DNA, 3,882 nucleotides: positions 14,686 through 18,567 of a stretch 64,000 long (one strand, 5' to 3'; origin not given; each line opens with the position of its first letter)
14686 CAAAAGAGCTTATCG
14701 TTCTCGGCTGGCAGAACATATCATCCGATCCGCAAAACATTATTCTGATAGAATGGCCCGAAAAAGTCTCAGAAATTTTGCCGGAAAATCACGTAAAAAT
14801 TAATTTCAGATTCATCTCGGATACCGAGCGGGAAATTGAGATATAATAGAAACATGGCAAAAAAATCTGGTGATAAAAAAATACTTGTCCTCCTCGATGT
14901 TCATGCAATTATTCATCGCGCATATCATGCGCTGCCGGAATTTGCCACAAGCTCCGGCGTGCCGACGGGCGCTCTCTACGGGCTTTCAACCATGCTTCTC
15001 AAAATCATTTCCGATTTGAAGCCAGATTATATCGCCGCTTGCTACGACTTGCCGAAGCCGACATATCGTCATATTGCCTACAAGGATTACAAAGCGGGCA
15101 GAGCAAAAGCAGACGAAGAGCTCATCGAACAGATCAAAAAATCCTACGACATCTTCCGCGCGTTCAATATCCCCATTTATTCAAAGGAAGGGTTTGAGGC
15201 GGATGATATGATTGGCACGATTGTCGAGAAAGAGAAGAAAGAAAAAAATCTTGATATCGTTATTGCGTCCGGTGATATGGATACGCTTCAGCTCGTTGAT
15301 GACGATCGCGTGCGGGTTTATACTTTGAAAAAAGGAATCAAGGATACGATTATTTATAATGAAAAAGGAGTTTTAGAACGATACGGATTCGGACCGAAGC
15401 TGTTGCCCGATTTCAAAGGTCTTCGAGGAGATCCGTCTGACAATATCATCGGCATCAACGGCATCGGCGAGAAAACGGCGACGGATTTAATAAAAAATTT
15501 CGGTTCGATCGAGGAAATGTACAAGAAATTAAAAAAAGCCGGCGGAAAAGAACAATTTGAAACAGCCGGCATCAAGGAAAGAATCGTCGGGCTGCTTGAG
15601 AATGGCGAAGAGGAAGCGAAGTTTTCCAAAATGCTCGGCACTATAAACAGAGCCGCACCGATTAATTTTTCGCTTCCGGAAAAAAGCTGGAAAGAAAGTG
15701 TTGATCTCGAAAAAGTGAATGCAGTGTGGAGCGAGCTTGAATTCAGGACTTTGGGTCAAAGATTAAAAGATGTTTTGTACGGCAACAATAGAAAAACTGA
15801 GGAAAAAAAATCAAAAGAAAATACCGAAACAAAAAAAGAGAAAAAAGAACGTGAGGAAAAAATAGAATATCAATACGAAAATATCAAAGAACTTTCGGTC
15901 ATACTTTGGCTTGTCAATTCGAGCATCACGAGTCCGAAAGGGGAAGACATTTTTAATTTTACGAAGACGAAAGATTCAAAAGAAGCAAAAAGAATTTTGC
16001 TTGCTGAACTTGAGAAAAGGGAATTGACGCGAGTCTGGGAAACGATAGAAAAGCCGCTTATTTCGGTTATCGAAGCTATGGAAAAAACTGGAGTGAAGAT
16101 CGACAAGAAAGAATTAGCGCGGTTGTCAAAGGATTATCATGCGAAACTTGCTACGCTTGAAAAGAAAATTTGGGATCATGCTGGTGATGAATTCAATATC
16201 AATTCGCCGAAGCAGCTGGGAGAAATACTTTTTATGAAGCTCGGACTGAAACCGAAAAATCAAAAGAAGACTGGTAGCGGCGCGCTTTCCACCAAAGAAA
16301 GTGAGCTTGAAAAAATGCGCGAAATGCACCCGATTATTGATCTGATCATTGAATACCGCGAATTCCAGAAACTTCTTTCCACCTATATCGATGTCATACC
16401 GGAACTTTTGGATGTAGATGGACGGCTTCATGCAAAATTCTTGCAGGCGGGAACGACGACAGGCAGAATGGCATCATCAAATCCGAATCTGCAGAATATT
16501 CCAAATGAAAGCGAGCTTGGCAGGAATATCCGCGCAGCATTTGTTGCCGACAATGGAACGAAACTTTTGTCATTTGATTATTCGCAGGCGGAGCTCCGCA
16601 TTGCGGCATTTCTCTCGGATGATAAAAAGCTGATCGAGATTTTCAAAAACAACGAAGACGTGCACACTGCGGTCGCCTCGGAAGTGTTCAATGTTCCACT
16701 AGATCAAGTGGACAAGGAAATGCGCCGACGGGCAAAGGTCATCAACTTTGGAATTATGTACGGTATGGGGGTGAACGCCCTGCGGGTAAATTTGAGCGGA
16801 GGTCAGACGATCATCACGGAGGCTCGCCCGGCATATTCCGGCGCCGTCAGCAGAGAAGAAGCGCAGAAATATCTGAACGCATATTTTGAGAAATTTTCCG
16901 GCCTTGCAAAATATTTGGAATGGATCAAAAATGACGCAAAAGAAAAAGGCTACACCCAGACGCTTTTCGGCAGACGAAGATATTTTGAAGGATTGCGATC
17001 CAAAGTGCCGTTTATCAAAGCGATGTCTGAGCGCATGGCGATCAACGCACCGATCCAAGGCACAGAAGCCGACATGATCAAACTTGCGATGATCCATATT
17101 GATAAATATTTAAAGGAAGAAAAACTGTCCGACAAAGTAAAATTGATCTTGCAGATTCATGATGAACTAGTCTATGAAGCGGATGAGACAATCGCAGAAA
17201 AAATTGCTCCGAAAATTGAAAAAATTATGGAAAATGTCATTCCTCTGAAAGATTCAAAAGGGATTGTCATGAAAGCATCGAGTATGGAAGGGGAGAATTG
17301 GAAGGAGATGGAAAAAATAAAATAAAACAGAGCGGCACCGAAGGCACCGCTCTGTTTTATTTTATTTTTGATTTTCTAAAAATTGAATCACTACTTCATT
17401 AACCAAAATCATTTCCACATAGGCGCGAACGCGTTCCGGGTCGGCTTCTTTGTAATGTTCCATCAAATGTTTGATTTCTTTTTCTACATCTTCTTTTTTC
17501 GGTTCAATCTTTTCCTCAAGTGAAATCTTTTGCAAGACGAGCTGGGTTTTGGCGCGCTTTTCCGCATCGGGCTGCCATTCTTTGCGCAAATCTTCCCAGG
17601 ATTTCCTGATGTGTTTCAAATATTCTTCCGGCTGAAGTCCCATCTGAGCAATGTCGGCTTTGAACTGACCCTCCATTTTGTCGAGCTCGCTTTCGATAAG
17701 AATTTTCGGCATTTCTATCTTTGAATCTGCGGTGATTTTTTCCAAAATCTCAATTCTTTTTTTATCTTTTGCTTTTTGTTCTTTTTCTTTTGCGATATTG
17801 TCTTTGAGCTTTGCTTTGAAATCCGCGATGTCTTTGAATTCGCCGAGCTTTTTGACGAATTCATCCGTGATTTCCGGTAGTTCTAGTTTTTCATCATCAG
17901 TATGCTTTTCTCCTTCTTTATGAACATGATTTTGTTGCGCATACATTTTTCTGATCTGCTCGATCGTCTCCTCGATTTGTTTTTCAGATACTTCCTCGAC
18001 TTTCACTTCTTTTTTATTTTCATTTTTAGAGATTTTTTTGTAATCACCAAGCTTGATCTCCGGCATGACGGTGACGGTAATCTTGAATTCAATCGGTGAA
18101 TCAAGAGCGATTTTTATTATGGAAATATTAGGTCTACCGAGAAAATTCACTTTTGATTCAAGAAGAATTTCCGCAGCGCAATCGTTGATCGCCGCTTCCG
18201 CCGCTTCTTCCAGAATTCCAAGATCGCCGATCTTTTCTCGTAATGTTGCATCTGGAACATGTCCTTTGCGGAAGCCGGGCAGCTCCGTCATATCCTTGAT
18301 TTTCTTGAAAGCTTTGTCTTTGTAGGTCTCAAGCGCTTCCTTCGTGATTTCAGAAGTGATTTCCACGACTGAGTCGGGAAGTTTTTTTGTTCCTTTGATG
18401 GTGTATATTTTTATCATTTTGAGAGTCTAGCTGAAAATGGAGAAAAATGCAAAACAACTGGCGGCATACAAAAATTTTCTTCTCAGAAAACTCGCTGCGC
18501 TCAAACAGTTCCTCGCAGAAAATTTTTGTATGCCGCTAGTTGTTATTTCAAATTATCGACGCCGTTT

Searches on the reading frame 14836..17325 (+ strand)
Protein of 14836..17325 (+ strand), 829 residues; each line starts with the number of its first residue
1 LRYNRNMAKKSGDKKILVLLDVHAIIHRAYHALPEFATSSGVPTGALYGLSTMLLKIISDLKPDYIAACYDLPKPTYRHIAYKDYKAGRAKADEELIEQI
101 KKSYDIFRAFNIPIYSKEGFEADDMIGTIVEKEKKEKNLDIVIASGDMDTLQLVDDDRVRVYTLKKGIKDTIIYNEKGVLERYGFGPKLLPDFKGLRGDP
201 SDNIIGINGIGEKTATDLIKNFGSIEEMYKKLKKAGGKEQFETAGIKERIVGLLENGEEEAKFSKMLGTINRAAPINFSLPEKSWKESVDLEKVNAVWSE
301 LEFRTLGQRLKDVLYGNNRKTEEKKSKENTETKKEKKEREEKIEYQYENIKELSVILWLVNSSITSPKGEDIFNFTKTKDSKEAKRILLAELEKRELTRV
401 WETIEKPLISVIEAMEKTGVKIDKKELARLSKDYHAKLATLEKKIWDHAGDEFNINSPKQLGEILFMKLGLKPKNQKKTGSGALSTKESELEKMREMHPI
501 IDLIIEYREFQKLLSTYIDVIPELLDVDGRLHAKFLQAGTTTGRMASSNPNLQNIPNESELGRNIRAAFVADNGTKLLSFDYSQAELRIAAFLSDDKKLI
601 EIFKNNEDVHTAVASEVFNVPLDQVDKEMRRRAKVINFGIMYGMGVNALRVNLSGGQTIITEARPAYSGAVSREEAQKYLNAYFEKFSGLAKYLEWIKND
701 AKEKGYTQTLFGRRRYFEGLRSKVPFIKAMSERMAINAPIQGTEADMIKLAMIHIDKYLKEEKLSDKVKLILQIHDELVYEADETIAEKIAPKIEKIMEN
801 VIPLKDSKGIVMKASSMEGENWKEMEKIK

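Call 63: search_protein_families(library=pfam, proteins=[window:14836-17325:+], max_evalue=0.0001)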
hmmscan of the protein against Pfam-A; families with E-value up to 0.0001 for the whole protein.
window:14836-17325:+ (829 aa): 3 families
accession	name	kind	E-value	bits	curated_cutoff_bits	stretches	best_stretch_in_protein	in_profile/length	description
PF00476.26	DNA_pol_A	-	1.1e-133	446.4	34.3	1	425-824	2-381/381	DNA polymerase family A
PF02739.22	5_3_exonuc_N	-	2e-49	167.9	34.3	1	17-184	2-164/164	5'-3' exonuclease, N-terminal resolvase-like domain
PF01367.25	5_3_exonuc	-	9.4e-22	77.8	40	1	187-286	3-92/97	5'-3' exonuclease, C-terminal SAM fold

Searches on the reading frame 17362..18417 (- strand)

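Call 63: search_protein_families(library=pfam, proteins=[window:17362-18417:-], max_evalue=0.0001)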
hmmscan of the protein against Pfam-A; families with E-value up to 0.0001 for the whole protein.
window:17362-18417:- (351 aa): 2 families
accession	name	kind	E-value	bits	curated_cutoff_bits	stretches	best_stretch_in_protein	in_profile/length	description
PF05697.18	Trigger_N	-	4.2e-28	98.9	22.2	1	10-150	5-143/144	Bacterial trigger factor protein (TF)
PF05698.19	Trigger_C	-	7.1e-28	98.1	22.7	1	197-334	2-138/162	Bacterial trigger factor protein (TF) C-terminus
